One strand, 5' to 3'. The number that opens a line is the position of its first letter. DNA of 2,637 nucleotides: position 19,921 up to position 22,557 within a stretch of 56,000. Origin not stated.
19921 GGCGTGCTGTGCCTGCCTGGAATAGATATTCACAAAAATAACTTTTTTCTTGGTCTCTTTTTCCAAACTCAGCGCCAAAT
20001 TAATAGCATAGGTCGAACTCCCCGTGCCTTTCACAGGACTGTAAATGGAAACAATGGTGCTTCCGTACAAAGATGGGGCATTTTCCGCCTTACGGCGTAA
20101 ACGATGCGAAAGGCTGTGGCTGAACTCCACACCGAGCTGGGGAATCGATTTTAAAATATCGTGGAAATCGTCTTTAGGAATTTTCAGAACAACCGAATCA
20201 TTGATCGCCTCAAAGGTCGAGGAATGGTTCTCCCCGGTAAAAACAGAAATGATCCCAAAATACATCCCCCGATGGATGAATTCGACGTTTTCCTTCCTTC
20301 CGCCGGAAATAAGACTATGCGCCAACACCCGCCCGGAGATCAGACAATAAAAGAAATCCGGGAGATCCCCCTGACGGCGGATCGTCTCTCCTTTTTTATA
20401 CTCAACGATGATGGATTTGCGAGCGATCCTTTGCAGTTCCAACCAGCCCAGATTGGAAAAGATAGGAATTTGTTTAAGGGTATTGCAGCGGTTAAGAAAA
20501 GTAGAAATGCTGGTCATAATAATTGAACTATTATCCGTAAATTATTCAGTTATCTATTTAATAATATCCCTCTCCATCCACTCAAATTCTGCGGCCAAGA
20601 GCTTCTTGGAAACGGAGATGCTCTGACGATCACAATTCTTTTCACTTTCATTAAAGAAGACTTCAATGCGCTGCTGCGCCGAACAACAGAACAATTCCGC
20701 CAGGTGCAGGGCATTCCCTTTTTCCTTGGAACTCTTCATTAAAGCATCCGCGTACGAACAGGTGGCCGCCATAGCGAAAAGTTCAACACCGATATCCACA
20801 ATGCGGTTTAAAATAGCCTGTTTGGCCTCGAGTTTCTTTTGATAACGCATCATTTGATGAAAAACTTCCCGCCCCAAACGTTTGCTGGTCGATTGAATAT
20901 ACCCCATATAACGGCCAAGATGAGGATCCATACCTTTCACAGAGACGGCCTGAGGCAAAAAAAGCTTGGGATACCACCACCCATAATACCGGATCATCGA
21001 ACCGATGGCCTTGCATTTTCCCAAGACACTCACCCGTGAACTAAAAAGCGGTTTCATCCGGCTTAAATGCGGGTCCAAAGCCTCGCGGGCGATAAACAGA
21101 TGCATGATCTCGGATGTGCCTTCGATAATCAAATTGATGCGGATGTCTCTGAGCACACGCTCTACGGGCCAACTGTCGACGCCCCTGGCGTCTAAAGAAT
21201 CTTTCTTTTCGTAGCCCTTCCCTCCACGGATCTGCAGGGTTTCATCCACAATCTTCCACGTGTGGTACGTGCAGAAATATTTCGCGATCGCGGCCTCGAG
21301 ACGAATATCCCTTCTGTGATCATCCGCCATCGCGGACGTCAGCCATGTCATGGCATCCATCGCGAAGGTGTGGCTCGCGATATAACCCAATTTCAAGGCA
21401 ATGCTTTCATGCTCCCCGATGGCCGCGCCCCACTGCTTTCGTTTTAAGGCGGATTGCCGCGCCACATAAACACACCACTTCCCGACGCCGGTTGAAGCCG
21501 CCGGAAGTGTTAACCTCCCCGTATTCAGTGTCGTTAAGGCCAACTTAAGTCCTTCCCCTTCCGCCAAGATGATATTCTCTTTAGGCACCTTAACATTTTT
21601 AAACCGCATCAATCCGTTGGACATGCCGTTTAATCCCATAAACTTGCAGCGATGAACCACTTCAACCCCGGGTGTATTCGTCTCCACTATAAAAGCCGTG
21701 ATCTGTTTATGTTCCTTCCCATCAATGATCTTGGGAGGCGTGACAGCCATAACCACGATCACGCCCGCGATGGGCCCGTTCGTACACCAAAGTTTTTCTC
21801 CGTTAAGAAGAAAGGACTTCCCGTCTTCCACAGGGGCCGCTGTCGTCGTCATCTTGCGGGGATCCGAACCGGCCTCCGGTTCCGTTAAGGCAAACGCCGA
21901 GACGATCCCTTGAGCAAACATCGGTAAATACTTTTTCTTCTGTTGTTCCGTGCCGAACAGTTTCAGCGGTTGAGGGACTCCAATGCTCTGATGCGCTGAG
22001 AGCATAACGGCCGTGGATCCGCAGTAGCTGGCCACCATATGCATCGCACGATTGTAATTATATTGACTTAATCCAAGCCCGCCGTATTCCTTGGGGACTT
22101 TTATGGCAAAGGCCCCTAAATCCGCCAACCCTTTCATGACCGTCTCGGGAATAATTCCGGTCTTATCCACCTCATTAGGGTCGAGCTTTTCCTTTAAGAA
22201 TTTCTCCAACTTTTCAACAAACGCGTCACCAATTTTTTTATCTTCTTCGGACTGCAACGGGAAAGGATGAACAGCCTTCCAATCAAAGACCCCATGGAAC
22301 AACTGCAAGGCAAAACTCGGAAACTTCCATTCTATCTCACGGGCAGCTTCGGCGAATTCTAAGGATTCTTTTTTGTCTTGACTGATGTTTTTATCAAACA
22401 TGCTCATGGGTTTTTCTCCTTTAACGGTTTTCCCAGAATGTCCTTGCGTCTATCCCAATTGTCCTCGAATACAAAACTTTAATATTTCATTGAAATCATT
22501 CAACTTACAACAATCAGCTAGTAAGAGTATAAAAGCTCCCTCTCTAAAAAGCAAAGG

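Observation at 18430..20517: cNMP-binding, degenerate MinD/ParA-like and patatin phospholipase in one 695-aa protein, adjacent to a beta-oxidation cluster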

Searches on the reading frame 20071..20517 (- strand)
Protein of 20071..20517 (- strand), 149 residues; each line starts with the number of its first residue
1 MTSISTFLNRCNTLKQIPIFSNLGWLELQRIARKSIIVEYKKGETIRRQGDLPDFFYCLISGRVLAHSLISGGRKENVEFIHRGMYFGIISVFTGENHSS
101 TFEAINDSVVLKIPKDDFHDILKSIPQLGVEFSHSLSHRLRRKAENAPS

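Call 13: search_solved_structures(query=window:20071-20517:-, max_evalue=0.01, show_alignments=5)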
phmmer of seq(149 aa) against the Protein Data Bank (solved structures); distinct sequences matched with E-value up to 0.01: 77 (the best 60 are shown).
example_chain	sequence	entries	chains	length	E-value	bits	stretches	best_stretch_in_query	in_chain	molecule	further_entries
9ya0_MA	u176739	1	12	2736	2e-29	105.8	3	13-123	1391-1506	PCR12, TGME49_219070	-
5dyk_A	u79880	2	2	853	5.7e-11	46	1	14-106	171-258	CGMP-dependent protein kinase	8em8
5ezr_A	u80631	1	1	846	5e-09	39.7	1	13-106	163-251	cGMP-dependent protein kinase, putative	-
4rz7_A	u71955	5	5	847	5e-09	39.7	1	13-106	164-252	cGMP-dependent protein kinase, putative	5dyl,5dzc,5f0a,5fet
9p74_A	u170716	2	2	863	5.4e-09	39.6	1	13-106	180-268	cGMP-dependent protein kinase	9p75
3j4q_B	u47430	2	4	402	1.7e-08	37.9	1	14-121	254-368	cAMP-dependent protein kinase type II-alpha regulatory subunit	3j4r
2qvs_B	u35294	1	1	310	2.4e-08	37.5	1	14-119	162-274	cAMP-dependent protein kinase type II-alpha regulatory subunit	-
9d2f_b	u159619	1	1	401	5.8e-08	36.2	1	14-118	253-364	cAMP-dependent protein kinase type II-alpha regulatory subunit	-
5kbf_A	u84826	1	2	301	8.7e-08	35.6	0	30-125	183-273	CAMP-dependent protein kinase regulatory subunit, putative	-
4ev0_A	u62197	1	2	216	4.6e-07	33.3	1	39-142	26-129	Transcription regulator, Crp family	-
5j3u_A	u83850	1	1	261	9.4e-07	32.3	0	14-122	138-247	Protein Kinase A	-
3of1_A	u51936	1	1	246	3e-06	30.7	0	12-122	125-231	cAMP-dependent protein kinase regulatory subunit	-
3d0s_A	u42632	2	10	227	5.5e-06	29.8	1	29-146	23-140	TRANSCRIPTIONAL REGULATORY PROTEIN | PROBABLE TRANSCRIPTIONAL REGULATORY PROTEIN (PROBABLY CRP/ FNR-FAMILY)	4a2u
3mzh_A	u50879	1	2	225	5.5e-06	29.8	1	29-146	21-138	PROBABLE TRANSCRIPTIONAL REGULATORY PROTEIN (PROBABLY CRP/FNR-FAMILY)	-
3h3u_A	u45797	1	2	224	5.6e-06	29.8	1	29-146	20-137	PROBABLE TRANSCRIPTIONAL REGULATORY PROTEIN (PROBABLY CRP/FNR-FAMILY)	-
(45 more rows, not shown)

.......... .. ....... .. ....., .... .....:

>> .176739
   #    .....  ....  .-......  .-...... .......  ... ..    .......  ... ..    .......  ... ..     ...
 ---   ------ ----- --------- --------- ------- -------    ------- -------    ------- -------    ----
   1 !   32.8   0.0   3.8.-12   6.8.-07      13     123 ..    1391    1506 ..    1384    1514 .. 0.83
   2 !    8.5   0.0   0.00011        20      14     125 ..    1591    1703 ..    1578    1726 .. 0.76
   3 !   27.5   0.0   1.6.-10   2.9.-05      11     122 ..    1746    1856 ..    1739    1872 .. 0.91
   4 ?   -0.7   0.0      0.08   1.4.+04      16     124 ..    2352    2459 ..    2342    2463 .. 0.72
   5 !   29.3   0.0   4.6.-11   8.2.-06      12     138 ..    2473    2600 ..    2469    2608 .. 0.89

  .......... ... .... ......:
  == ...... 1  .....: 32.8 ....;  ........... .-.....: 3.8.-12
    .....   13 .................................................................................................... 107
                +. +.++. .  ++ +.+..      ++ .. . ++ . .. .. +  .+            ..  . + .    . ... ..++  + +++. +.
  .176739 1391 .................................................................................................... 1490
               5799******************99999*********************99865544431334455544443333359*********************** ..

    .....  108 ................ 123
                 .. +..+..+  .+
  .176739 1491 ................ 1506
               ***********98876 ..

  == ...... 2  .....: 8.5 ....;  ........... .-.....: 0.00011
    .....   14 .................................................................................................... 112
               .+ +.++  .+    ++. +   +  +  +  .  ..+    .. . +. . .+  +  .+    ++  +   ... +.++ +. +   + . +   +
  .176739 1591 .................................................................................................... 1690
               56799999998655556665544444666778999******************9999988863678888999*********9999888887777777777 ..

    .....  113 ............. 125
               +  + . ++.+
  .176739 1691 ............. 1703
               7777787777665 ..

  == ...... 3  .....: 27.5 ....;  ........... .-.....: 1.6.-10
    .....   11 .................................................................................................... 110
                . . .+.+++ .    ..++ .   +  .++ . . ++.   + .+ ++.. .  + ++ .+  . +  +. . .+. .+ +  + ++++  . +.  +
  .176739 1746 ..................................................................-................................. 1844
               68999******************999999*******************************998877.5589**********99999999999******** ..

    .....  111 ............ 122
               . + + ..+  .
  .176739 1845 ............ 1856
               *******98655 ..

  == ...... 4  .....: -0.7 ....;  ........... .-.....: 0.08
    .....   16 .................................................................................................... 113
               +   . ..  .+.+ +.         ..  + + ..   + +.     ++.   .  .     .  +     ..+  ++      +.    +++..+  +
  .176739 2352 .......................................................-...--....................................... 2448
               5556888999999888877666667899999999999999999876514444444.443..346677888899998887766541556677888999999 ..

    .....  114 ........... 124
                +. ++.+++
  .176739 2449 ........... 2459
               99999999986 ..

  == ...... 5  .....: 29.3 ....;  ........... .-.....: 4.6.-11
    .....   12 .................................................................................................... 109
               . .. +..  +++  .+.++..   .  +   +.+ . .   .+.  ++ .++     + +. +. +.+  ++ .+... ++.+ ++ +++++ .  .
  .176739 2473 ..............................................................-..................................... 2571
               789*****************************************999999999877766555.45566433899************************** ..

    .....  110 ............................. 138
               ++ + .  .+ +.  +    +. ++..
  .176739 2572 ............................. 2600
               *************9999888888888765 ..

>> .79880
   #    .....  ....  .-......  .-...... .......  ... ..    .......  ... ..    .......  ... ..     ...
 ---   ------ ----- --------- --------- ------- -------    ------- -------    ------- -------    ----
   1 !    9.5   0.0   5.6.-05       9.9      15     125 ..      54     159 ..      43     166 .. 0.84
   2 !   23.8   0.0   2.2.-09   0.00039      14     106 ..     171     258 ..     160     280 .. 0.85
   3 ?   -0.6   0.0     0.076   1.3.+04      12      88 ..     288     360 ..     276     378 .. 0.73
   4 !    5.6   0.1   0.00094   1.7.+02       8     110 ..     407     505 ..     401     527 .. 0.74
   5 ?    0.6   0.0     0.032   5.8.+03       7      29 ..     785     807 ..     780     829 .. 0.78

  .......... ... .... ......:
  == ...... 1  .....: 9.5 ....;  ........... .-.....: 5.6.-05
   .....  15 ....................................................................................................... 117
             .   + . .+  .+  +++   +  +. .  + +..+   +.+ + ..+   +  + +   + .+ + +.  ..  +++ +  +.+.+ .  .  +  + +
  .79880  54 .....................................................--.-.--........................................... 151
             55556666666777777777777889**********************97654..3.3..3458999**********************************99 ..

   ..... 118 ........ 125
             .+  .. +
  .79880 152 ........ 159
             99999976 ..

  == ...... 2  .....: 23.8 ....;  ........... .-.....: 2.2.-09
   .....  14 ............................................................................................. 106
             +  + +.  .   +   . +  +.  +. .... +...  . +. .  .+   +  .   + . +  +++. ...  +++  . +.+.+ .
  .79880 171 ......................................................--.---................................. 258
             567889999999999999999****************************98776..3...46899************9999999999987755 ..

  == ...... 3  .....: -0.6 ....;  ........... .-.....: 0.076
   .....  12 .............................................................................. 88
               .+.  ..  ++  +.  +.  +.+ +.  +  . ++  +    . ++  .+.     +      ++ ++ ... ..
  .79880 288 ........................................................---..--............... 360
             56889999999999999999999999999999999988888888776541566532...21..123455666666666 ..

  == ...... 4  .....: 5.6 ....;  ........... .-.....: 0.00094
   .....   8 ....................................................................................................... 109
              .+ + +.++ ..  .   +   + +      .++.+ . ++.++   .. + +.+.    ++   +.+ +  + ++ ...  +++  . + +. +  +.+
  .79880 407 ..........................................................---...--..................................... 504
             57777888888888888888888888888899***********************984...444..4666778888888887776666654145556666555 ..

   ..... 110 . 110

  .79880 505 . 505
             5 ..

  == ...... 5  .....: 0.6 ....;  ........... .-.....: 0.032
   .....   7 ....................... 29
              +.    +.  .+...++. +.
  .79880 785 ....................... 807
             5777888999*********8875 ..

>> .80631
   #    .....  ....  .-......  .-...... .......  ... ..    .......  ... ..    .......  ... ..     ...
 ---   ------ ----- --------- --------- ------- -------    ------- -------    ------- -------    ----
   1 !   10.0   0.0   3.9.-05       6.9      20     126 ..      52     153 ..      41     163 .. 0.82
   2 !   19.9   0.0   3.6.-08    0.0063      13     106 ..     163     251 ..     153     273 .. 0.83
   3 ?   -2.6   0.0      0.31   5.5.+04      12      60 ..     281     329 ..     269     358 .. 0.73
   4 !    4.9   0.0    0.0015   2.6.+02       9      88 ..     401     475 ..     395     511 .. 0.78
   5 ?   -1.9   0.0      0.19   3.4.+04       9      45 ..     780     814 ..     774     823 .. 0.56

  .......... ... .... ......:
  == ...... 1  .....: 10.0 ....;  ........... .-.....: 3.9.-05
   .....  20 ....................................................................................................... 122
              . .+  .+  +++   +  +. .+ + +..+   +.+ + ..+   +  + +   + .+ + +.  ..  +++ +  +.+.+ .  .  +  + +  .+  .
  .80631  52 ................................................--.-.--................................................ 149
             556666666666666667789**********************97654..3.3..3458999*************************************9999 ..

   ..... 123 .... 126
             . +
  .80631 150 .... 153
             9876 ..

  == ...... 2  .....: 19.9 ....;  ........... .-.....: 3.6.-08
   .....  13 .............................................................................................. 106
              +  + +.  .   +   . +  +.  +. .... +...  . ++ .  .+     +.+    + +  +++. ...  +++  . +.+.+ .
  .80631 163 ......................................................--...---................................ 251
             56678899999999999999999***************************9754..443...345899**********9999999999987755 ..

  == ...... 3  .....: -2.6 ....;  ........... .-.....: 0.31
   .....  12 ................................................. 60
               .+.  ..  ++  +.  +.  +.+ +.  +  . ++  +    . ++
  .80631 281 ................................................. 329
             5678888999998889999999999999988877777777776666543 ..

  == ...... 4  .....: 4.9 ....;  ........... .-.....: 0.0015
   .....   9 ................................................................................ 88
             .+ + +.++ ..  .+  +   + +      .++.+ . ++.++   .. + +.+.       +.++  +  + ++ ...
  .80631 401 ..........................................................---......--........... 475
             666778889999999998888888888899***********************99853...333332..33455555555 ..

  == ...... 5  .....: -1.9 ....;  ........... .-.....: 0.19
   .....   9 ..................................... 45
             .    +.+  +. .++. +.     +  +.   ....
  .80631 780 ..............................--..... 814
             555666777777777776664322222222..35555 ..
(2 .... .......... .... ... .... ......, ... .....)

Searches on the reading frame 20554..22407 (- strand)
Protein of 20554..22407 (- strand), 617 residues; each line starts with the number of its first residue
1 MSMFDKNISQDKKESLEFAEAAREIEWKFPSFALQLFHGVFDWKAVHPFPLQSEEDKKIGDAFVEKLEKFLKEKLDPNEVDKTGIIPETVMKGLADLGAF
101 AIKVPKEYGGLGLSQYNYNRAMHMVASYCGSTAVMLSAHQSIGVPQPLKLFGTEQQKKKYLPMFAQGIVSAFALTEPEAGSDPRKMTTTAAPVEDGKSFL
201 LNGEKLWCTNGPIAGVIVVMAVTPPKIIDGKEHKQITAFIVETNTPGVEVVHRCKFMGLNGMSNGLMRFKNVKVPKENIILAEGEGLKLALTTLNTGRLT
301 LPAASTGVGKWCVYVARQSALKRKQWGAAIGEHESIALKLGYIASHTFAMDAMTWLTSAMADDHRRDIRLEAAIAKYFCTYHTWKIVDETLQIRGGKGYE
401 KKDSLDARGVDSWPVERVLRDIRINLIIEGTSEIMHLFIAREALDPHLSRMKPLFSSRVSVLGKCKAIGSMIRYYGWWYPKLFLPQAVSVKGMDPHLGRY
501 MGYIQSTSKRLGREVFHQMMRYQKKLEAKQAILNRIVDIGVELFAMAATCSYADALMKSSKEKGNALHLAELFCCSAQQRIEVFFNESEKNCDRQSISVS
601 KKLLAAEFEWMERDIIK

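Call 5: search_protein_families(library=pfam, proteins=[window:20554-22407:-], max_evalue=0.01)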
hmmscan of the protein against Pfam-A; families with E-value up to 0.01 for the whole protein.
window:20554-22407:- (617 aa): 7 families
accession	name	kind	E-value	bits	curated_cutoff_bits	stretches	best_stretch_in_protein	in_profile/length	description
PF00441.29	Acyl-CoA_dh_1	-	3.8e-32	111.9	22.4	1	284-443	1-149/150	Acyl-CoA dehydrogenase, C-terminal domain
PF02771.21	Acyl-CoA_dh_N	-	3.3e-25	89.1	22.9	1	62-167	6-112/113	Acyl-CoA dehydrogenase, N-terminal domain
PF02770.24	Acyl-CoA_dh_M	-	2e-23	82.8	33.3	1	171-272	1-97/97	Acyl-CoA dehydrogenase, middle domain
PF21343.2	ACAD9-ACADV_C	-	1.9e-11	44.7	27.8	1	505-596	11-107/120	ACAD9/ACADV, C-terminal domain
PF11794.13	HpaB_N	-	1.3e-05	25.4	35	1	201-280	180-269/270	4-hydroxyphenylacetate 3-hydroxylase N terminal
PF21263.2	Acyl-CoA-dh_C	-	9.1e-05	23.1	27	1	520-583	15-72/96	Acyl-CoA dehydrogenase, C-terminal domain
PF08028.16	Acyl-CoA_dh_2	-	0.0043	17.8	22.7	0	304-424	6-125/134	Acyl-CoA dehydrogenase, C-terminal domain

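Call 6: search_protein_families(library=ncbifam, proteins=[window:20554-22407:-], max_evalue=0.01)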
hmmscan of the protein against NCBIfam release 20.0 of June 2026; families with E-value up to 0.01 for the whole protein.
window:20554-22407:- (617 aa): 22 families
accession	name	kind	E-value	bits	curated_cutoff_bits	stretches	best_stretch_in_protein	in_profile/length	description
NF058590.1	AcCoDHFadEBacil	equivalog_domain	1.9e-77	261.1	600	2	55-444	24-411/586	acyl-CoA dehydrogenase FadE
NF042972.1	AcrlCoAredClosAcrC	equivalog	2.3e-70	237.2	640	1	68-444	17-377/378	acryloyl-CoA reductase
NF007000.1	PRK09463.1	subfamily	1.2e-56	192.5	600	1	34-399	23-398/726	acyl-CoA dehydrogenase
NF043006.1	CyhCrbnylCoADH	equivalog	6.9e-52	176.7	650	1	63-444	11-376/380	cyclohexane-1-carbonyl-CoA dehydrogenase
NF009586.0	PRK13026.1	subfamily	2.4e-51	175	608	1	35-399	59-433/777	acyl-CoA dehydrogenase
NF042439.1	SulpropCoADesulf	equivalog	3.5e-51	174.1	600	1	78-451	17-378/379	3-sulfinopropanoyl-CoA desulfinase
NF045552.1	GlutCoADH_Des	equivalog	1.4e-48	166.1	470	1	65-444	14-380/387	glutaryl-CoA dehydrogenase Acd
NF008997.0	PRK12341.1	equivalog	3.5e-46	158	537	1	63-442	16-375/382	acyl-CoA dehydrogenase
NF045652.1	ProlPCPDhRedW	equivalog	3e-43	148.1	650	1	96-442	42-372/376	L-prolyl-[peptidyl-carrier protein] dehydrogenase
NF038187.1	FadE_coli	exception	2.5e-42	144.9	1300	1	34-399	98-473/816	acyl-CoA dehydrogenase FadE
NF053553.1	prodigi_MBC_PigA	equivalog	5.8e-37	127.7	500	1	62-441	11-377/381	prodigiosin MBC biosynthesis dehydrogenase PigA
NF002885.1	PRK03354.1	equivalog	1.4e-36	126.4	540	1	55-444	8-374/378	crotonobetainyl-CoA dehydrogenase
TIGR03207.1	cyc_hxne_CoA_dh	equivalog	4.6e-25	88.1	575.35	1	62-443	7-371/372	cyclohexanecarboxyl-CoA dehydrogenase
NF052270.1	Staph_DH_FadE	equivalog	6.2e-25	87.8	600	1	66-442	31-392/400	acyl-CoA dehydrogenase FadE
NF049984.1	Rv1679_FadE16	equivalog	1.3e-22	80.6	600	1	77-438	16-360/371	Rv1679 family acyl-CoA dehydrogenase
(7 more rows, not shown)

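Call 32: search_protein_families(library=padloc, proteins=[window:20554-22407:-], max_evalue=0.01)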
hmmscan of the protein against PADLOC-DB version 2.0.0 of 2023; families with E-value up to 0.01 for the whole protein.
window:20554-22407:- (617 aa): 0 families
